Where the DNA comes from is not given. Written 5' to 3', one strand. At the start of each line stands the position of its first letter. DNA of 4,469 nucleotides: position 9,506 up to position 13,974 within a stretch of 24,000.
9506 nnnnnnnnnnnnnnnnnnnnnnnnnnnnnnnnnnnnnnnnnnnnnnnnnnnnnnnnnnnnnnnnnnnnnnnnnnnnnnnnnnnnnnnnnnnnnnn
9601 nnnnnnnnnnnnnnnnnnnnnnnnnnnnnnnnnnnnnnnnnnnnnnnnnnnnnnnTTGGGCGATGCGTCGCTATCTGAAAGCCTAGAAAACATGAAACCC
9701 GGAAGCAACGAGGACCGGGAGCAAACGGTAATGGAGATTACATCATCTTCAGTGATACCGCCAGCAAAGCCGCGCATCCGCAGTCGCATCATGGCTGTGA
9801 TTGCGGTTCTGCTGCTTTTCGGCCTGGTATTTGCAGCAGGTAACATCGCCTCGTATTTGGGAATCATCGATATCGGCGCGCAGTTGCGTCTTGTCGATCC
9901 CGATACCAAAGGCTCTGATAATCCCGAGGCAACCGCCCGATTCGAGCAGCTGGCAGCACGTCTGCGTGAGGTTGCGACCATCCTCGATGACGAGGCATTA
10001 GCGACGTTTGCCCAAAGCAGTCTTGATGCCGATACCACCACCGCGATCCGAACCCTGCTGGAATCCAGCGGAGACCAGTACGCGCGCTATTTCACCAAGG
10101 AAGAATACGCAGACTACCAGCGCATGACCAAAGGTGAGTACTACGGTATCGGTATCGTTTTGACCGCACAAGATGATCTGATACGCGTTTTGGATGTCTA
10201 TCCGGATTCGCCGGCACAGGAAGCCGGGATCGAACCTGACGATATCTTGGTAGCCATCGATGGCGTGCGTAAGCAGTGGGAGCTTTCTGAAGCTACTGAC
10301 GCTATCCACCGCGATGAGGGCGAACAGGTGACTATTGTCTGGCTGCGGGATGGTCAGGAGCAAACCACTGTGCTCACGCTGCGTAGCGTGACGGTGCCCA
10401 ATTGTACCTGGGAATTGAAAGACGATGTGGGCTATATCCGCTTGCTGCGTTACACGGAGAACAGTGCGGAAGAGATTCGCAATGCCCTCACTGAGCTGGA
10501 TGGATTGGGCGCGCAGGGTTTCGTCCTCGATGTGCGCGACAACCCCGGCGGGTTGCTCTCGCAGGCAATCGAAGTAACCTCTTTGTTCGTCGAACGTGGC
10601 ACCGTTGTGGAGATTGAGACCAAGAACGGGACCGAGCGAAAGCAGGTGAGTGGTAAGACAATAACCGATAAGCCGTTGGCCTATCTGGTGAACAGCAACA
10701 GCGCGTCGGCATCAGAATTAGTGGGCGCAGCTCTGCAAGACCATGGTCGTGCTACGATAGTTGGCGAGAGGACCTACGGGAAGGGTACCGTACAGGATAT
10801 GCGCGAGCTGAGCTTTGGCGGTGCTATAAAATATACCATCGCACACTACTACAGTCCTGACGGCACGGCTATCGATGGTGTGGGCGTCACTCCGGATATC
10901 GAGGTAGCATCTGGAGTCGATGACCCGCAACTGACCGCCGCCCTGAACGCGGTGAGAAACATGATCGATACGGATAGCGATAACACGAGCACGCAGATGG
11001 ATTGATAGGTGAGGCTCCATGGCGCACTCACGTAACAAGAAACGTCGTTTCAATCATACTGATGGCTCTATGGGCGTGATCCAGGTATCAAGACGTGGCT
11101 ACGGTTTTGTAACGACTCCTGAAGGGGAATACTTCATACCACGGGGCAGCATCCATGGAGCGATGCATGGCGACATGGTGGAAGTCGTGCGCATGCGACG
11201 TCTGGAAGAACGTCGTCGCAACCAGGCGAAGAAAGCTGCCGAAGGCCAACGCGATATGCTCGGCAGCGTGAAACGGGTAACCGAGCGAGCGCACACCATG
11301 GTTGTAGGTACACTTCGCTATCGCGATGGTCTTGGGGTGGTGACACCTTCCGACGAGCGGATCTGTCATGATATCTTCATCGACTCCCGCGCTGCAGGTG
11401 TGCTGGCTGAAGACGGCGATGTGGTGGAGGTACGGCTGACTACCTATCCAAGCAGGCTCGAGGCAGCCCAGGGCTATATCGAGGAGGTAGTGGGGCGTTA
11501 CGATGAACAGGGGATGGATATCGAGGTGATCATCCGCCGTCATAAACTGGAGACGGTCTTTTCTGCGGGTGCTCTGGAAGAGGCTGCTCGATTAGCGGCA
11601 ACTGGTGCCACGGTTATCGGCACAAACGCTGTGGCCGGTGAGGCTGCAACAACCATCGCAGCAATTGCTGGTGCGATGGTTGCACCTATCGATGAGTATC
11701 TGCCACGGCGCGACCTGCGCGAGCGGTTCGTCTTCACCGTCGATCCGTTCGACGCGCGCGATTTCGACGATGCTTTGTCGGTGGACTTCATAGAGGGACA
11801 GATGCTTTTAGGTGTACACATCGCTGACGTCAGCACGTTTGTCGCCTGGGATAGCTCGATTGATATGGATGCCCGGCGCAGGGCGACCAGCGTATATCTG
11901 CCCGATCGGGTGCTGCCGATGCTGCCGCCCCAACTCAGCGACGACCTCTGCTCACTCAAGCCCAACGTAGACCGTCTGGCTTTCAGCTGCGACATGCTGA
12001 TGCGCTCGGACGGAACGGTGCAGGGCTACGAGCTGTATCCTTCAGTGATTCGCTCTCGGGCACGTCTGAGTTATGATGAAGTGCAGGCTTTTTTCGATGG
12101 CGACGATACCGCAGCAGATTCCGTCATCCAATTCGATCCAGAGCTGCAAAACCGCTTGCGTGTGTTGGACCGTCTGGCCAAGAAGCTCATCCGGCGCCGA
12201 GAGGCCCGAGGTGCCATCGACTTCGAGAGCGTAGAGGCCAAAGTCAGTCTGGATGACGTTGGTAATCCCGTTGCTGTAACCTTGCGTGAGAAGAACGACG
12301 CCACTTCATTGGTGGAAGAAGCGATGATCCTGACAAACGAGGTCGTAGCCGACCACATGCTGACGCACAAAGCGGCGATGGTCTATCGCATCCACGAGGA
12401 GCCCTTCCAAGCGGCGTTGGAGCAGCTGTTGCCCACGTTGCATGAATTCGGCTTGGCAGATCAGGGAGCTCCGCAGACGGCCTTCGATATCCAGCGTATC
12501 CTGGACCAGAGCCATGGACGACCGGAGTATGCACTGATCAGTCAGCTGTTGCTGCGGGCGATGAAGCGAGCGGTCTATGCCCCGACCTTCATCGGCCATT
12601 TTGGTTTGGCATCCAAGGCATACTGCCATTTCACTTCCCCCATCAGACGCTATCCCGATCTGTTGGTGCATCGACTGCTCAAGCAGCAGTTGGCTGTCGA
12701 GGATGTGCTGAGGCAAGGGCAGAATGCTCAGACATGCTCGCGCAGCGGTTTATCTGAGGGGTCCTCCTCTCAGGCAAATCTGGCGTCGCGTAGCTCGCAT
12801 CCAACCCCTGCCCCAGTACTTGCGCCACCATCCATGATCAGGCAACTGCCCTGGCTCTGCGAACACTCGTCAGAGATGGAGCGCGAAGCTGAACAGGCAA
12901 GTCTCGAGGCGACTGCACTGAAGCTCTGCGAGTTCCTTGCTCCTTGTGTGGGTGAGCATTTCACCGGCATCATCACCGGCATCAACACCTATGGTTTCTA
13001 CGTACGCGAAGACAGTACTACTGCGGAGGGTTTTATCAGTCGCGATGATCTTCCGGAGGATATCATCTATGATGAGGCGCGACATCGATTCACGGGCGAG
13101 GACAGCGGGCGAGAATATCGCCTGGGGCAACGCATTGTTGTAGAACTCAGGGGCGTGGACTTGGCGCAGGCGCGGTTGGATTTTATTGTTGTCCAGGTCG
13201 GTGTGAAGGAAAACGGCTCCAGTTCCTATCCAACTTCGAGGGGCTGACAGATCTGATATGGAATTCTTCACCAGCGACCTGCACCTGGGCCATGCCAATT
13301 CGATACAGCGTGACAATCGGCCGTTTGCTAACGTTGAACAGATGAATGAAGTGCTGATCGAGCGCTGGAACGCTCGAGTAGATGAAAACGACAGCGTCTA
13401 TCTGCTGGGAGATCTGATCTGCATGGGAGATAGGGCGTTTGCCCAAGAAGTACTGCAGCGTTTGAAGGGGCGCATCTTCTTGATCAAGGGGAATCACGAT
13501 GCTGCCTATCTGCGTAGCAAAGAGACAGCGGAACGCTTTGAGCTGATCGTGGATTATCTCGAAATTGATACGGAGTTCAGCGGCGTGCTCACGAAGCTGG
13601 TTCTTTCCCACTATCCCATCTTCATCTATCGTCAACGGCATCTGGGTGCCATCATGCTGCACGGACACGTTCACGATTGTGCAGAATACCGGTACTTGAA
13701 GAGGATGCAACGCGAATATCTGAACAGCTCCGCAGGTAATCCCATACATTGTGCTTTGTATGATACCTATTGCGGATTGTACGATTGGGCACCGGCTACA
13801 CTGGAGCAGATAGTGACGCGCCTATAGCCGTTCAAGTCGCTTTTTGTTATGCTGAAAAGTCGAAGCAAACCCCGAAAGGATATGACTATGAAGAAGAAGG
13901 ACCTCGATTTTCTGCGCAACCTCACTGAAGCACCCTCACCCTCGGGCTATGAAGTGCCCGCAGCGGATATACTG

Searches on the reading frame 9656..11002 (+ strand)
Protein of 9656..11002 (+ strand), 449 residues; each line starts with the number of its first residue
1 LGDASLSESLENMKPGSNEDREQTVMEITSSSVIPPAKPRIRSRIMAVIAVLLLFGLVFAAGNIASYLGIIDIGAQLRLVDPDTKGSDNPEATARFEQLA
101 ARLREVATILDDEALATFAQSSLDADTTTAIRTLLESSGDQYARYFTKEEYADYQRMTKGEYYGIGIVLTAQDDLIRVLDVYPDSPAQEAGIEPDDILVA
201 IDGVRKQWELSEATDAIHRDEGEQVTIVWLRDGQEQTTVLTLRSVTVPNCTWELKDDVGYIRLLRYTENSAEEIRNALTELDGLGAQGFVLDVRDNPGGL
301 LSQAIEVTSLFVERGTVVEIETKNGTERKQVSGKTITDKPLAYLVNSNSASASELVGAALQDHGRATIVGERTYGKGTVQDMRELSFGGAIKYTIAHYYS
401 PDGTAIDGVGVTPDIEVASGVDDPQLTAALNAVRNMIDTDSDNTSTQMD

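Call 71: search_protein_families(library=pfam, proteins=[window:9656-11002:+], max_evalue=0.00001)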
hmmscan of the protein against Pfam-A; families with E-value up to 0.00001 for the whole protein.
window:9656-11002:+ (449 aa): 3 families
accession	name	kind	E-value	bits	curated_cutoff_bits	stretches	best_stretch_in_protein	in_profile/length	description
PF03572.23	Peptidase_S41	-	1.2e-52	178.3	24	1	257-417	1-165/165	Peptidase family S41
PF17820.7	PDZ_6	-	8e-12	45.2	27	1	178-231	2-54/54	PDZ domain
PF13180.12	PDZ_2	-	2.2e-10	41.1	27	1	165-240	3-78/80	PDZ domain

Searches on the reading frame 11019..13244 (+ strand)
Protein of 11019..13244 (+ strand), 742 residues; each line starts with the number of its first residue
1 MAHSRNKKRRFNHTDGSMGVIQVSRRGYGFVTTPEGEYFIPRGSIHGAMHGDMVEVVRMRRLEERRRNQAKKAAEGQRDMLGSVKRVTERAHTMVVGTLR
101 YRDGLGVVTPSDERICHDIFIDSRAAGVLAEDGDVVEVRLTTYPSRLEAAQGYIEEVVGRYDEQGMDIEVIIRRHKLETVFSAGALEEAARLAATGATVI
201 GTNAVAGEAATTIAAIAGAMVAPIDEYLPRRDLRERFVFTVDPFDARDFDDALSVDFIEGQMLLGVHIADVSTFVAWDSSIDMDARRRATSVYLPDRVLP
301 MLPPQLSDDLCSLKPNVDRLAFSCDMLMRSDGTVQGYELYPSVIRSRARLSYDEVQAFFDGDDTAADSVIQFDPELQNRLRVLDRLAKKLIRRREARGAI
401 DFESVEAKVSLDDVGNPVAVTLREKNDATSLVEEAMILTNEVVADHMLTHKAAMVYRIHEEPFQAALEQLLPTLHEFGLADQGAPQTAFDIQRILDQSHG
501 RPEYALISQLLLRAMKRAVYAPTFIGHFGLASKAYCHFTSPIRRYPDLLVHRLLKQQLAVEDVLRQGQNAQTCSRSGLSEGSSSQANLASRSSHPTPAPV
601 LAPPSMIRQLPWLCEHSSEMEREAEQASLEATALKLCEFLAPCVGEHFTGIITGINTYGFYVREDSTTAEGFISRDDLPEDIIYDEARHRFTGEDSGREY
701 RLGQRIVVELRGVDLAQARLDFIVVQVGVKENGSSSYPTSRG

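Call 71: search_protein_families(library=pfam, proteins=[window:11019-13244:+], max_evalue=0.00001)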
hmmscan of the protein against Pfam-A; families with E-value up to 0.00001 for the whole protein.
window:11019-13244:+ (742 aa): 4 families
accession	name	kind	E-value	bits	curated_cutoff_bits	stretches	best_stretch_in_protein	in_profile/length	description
PF00773.25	RNB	-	3.7e-108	362.1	29.3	1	230-558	1-324/326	RNB domain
PF17876.7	CSD2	-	8e-21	74.3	26.2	1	108-182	2-74/74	Cold shock domain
PF08206.17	OB_RNB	-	2.6e-12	46.7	24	1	19-69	1-52/58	Ribonuclease B OB domain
PF00575.29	S1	-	6.5e-09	36.5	22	1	644-722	4-71/74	S1 RNA binding domain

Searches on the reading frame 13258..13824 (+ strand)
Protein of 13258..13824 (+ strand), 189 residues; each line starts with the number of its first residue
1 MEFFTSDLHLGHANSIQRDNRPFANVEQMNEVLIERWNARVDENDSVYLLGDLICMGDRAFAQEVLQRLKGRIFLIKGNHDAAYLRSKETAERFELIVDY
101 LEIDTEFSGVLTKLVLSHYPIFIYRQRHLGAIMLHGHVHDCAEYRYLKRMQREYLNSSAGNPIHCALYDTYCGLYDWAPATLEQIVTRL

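Call 71: search_protein_families(library=pfam, proteins=[window:13258-13824:+], max_evalue=0.00001)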
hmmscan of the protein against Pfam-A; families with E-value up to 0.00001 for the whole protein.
window:13258-13824:+ (189 aa): 1 family
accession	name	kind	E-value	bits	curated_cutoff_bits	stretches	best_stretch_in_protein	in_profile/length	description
PF00149.33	Metallophos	-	5.8e-07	30.6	21.5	1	4-118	5-104/191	Calcineurin-like phosphoesterase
